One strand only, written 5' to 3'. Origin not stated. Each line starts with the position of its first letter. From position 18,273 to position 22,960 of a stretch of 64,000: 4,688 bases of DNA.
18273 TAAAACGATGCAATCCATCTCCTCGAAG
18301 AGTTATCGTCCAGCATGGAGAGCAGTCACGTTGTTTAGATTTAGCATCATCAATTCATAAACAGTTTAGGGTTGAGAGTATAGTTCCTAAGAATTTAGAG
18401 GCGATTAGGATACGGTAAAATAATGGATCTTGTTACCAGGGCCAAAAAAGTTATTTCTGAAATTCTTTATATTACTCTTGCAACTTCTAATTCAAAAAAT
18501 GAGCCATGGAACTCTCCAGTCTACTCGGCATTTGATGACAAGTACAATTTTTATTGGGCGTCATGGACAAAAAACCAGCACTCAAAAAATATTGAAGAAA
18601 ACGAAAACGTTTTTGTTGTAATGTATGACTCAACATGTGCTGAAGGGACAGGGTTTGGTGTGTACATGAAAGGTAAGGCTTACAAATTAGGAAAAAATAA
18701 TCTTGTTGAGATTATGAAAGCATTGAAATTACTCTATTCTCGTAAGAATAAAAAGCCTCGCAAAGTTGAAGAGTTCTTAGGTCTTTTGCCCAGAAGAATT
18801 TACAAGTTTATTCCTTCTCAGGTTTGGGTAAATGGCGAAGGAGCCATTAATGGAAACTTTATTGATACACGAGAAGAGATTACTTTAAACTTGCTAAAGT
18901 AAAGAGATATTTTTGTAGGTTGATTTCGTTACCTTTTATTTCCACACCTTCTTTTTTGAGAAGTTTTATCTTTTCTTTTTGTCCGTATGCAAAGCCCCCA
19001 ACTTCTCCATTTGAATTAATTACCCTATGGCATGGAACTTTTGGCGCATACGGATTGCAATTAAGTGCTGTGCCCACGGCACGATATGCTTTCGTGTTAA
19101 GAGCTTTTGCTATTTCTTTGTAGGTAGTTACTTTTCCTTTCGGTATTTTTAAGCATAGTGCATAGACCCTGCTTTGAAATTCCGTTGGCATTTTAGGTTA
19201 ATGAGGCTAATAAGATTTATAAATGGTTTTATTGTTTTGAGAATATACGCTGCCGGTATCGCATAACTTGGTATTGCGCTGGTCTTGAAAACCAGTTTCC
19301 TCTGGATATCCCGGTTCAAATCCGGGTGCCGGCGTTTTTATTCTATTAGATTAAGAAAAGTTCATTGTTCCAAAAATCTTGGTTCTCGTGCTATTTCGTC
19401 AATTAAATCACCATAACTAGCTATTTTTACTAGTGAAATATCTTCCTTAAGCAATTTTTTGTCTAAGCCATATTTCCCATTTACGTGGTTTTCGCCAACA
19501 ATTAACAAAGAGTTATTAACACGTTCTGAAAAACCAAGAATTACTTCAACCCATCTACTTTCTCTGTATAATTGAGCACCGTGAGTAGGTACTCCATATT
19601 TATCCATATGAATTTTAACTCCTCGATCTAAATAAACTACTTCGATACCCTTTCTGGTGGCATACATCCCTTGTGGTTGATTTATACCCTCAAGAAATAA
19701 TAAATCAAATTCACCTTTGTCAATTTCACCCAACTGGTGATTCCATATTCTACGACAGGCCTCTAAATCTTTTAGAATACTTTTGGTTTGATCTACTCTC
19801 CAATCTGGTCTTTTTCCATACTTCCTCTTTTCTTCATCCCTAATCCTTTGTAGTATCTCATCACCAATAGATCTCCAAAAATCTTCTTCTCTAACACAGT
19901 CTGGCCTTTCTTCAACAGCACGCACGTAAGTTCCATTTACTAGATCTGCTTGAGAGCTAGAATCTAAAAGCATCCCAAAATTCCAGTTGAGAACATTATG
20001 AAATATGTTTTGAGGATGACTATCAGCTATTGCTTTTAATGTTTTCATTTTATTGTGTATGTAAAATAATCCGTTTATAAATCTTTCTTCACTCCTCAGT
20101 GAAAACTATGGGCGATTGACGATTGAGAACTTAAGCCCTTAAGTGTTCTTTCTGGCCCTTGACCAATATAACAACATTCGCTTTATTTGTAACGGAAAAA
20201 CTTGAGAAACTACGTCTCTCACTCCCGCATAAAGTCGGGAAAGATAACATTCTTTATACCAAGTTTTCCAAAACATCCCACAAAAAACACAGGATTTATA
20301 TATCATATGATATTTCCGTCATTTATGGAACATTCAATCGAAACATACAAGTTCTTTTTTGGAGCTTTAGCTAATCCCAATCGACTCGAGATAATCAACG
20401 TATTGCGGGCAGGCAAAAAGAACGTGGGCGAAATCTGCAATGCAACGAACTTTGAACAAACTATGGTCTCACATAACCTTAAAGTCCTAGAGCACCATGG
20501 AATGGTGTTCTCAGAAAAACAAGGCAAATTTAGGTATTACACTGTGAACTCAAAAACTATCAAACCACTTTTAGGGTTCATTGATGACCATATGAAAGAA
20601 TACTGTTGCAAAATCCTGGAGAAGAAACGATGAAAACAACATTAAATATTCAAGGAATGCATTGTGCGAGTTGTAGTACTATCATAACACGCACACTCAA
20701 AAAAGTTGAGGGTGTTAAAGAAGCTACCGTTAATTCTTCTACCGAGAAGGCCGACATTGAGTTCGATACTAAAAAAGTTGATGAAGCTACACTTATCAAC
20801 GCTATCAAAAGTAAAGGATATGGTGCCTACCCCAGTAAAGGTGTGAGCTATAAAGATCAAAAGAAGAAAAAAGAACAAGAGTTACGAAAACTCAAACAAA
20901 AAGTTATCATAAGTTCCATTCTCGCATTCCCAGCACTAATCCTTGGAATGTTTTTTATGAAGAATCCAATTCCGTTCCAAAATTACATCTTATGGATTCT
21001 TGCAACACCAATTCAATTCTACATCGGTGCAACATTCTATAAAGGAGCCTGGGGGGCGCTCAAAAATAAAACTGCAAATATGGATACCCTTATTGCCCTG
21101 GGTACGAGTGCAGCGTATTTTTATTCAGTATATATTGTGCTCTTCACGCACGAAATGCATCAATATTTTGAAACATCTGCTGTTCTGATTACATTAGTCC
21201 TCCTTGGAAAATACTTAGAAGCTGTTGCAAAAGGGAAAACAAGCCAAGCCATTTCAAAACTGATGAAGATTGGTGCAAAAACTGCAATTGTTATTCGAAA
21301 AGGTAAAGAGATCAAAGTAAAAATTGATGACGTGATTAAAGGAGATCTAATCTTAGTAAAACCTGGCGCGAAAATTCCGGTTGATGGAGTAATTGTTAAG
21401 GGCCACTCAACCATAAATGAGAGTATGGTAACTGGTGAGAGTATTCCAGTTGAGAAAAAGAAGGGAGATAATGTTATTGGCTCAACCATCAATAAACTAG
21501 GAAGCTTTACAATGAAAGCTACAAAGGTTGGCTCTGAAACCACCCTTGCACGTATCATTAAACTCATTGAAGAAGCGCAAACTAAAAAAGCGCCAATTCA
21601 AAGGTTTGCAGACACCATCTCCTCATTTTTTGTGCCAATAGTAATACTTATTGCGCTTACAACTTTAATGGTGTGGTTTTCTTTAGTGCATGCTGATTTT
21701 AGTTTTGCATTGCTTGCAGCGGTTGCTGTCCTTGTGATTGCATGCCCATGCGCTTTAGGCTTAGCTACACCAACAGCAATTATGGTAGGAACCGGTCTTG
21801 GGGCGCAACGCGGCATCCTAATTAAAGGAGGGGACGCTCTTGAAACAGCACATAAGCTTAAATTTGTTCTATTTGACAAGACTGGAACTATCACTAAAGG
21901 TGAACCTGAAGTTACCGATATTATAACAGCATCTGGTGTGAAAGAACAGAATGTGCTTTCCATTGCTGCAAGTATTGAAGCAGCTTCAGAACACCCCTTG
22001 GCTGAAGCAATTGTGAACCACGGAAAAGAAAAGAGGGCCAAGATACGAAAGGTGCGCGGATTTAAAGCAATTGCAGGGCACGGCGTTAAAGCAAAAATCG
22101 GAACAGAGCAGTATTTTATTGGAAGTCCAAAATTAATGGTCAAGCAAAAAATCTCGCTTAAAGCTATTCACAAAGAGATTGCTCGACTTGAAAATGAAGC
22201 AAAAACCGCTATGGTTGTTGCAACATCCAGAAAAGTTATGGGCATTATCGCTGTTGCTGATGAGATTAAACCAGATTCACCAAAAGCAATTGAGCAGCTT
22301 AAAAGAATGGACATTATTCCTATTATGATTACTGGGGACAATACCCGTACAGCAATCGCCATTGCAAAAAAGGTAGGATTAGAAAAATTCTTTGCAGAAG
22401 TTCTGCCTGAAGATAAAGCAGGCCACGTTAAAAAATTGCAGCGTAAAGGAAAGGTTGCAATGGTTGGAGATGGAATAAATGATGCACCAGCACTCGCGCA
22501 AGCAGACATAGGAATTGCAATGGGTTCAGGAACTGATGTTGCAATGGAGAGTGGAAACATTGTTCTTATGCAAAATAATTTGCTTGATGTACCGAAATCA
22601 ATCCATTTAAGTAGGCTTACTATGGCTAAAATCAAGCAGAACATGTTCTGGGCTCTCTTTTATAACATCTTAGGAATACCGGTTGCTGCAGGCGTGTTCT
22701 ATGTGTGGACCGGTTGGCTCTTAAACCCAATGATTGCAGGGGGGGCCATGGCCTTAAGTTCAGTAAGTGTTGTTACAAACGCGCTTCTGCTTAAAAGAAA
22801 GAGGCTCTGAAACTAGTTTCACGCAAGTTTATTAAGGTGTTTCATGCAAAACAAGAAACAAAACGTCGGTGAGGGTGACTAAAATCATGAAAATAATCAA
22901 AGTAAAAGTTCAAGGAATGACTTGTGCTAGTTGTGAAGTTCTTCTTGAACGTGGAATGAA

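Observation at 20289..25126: Copper module with non-canonical extra parts: ArsR-CopA (overlapping stop/start), HMA-TM-cupredoxin fusion, CopZ, Met-rich micro-protein, membrane-tethered wHTH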

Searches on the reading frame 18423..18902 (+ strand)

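Call 72: search_protein_families(library=pfam, proteins=[window:18423-18902:+], max_evalue=0.001)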
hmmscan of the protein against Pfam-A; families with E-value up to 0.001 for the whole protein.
window:18423-18902:+ (159 aa): 1 family
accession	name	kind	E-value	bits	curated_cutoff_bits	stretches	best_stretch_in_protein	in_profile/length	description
PF01243.27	PNPOx_N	-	4.3e-08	34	28.1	1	7-98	5-85/120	Pyridoxamine 5'-phosphate oxidase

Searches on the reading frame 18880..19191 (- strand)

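Call 72: search_protein_families(library=pfam, proteins=[window:18880-19191:-], max_evalue=0.001)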
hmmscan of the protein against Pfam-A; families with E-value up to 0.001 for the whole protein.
window:18880-19191:- (103 aa): 1 family
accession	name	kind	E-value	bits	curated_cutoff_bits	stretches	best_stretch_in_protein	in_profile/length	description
PF01035.26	DNA_binding_1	-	1.7e-30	105.1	27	1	4-83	1-81/81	6-O-methylguanine DNA methyltransferase, DNA binding domain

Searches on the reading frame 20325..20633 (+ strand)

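Call 3: search_protein_families(library=pfam, proteins=[window:20325-20633:+], max_evalue=0.1)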
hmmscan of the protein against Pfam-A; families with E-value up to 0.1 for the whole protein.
window:20325-20633:+ (102 aa): 10 families
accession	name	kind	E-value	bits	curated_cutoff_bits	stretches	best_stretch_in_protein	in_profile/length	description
PF01022.26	HTH_5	-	9.4e-10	38.7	22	1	17-61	1-45/47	Bacterial regulatory protein, arsR family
PF12840.13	HTH_20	-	1e-05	25.8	27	1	15-61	1-48/51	Helix-turn-helix domain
PF13463.12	HTH_27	-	0.00016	22.4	22.2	1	18-68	3-53/68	Winged helix DNA-binding domain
PF01978.25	TrmB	-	0.0002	21.6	25.6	1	26-75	17-66/68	Sugar-specific transcriptional regulator TrmB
PF25212.1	HVO_A0114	-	0.00069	19.8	27.6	1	5-70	10-75/84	HVO_A0114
PF01638.23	HxlR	-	0.0036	17.6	20.8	1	23-94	10-87/91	HxlR-like helix-turn-helix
PF12802.13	MarR_2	-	0.018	15.6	27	1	23-64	10-53/61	MarR family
PF24270.1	HTH_Cmi2_C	-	0.024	15.3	27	1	22-66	79-123/125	Cmi2, C-terminal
PF09170.16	STN1_2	-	0.034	14.5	27.2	1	46-96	64-113/167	CST, complex subunit STN1, C terminal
PF25213.1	HVO_A0261_N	-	0.056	13.8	35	1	17-69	10-61/86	HVO_A0261 N-terminal domain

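Call 4: search_protein_families(library=ncbifam, proteins=[window:20325-20633:+], max_evalue=0.1)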
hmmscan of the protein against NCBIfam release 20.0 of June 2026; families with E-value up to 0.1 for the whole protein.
window:20325-20633:+ (102 aa): 12 families
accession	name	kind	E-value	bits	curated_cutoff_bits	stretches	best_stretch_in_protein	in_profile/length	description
NF033788.1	HTH_metalloreg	subfamily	5.9e-21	74.1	55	1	11-82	4-76/77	metalloregulator ArsR/SmtB family transcription factor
NF033789.1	repress_SdpR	subfamily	5e-16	58.4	100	1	12-85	2-75/79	autorepressor SdpR family transcription factor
NF045707.1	Dbac_1936_reg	equivalog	1e-12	47.9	115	1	5-83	4-82/99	ArsR/SmtB-type metalloregulator TsoR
NF041413.1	ArsR_Rv2640c_fam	equivalog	4.8e-09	36.6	155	1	13-88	37-115/118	Rv2640c family ArsR-like transcriptional regulator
NF007528.0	PRK10141.1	subfamily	1.1e-07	31.8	97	1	11-76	9-75/117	metalloregulator ArsR/SmtB family transcription factor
NF040642.1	sulf_sens_BigR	equivalog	4.2e-06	26.7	155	1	12-82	14-84/95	sulfite-sensing transcriptional repressor BigR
TIGR01884.1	cas_HTH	subfamily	1.6e-05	24.4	60.2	1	19-74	143-198/202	CRISPR-associated CARF protein Csa3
NF053755.1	MsvR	equivalog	4.2e-05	23.3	220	1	14-98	9-98/236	transcriptional factor MsvR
NF047906.1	CdPbTransRegCmtR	equivalog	6.5e-05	22.8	150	1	14-77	17-80/104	Cd(II)/Pb(II)-sensing metalloregulatory transcriptional regulator CmtR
NF052532.1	TransRegPagRBaca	equivalog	0.0018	18.3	170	1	12-84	21-93/99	transcriptional repressor PagR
NF040939.2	trans_reg_lrs14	equivalog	0.057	13.5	90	1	25-67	29-72/103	Lrs14 family HTH-type transcriptional regulator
NF053606.1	Sta1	subfamily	0.078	13.1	80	1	23-68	25-71/100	Sta1 family transcriptional regulator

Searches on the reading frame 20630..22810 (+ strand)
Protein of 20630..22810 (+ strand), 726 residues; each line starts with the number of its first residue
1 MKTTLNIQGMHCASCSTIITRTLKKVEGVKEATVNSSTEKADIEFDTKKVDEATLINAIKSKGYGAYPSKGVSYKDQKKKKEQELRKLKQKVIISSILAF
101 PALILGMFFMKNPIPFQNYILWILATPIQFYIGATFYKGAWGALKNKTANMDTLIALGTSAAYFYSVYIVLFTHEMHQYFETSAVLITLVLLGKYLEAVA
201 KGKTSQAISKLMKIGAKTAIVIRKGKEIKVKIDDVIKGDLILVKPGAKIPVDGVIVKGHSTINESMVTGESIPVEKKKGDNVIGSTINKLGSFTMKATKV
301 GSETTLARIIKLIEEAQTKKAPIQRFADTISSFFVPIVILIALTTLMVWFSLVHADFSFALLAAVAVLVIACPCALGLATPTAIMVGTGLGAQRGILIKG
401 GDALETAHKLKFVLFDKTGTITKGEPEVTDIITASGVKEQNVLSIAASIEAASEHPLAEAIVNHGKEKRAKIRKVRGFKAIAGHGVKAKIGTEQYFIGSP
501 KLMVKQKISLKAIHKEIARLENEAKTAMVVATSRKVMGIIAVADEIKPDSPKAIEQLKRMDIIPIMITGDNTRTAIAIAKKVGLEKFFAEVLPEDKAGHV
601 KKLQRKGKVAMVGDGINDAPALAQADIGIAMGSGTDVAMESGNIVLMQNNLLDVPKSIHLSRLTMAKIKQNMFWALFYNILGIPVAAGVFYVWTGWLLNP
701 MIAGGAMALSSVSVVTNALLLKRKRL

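Call 3: search_protein_families(library=pfam, proteins=[window:20630-22810:+], max_evalue=0.1)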
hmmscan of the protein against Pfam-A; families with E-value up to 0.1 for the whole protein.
window:20630-22810:+ (726 aa): 5 families
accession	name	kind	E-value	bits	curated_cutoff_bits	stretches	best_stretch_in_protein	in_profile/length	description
PF00122.25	E1-E2_ATPase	-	5.3e-58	195.9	28.1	1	216-393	4-180/181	E1-E2 ATPase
PF00702.32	Hydrolase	-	5e-37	128.6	26.4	1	411-626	2-191/191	haloacid dehalogenase-like hydrolase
PF00403.32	HMA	-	5.9e-15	55.8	24.8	1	4-64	1-61/62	Heavy-metal-associated domain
PF08282.18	Hydrolase_3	-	4.8e-05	23.7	20.9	1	607-650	204-247/255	haloacid dehalogenase-like hydrolase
PF19991.5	HMA_2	-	0.001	19.5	30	1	17-59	33-75/154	Heavy metal associated domain 2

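Call 4: search_protein_families(library=ncbifam, proteins=[window:20630-22810:+], max_evalue=0.1)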
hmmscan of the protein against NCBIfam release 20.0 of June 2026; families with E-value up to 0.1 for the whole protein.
window:20630-22810:+ (726 aa): 41 families (the best 25 are shown)
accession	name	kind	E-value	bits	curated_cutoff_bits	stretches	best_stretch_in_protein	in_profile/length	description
TIGR01525.1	ATPase-IB_hvy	subfamily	1e-199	665.1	346.25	1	151-721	1-560/560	heavy metal translocating P-type ATPase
NF007952.0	PRK10671.1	equivalog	1.1e-196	655.7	1316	1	4-723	106-833/838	copper-exporting P-type ATPase CopA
TIGR01511.1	ATPase-IB1_Cu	subfamily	4e-196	653.1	397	1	132-722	1-542/542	copper-translocating P-type ATPase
NF008262.1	PRK11033.1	equivalog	4.3e-149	498.2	1005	1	3-724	43-730/731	zinc/cadmium/mercury/lead-transporting ATPase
NF033775.1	P_type_ZntA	exception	5.6e-132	441.5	1240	1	4-724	51-731/732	Zn(II)/Cd(II)/Pb(II) translocating P-type ATPase ZntA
TIGR01512.1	ATPase-IB2_Cd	subfamily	1.3e-130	436.5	313.5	2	171-504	9-308/494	cadmium family heavy metal-translocating P-type ATPase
TIGR01494.1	ATPase_P-type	subfamily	1.1e-98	330.8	62.3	1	186-692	2-466/478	HAD-IC family P-type ATPase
TIGR01497.1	kdpB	equivalog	6.6e-67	226.1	527.9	1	182-650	69-552/675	potassium-transporting ATPase subunit KdpB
NF010609.0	PRK14010.1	equivalog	2.4e-57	194.6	1323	1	165-651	48-548/673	K(+)-transporting ATPase subunit B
TIGR01647.1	ATPase-IIIA_H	equivalog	4.7e-57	193.7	615.5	2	176-585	52-482/755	plasma-membrane proton-efflux P-type ATPase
TIGR01517.1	ATPase-IIB_Ca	equivalog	3.9e-49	167.6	507.05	3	149-450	88-401/882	calcium-translocating P-type ATPase, PMCA-type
TIGR01657.1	P-ATPase-V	hypoth_equivalog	6.5e-38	129.9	618.25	4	169-278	184-292/1055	ATP13A2 family polyamine export P-type ATPase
TIGR01522.1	ATPase-IIA2_Ca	equivalog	4.1e-36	124.1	798.3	3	587-654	567-636/854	calcium-transporting P-type ATPase, PMR1-type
TIGR01116.1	ATPase-IIA1_Ca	equivalog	1.2e-34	119.6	703.4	2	514-675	431-612/799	calcium-translocating P-type ATPase, SERCA-type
TIGR01524.1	ATPase-IIIB_Mg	equivalog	4.2e-32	110.9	610.75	2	178-473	86-402/867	magnesium-translocating P-type ATPase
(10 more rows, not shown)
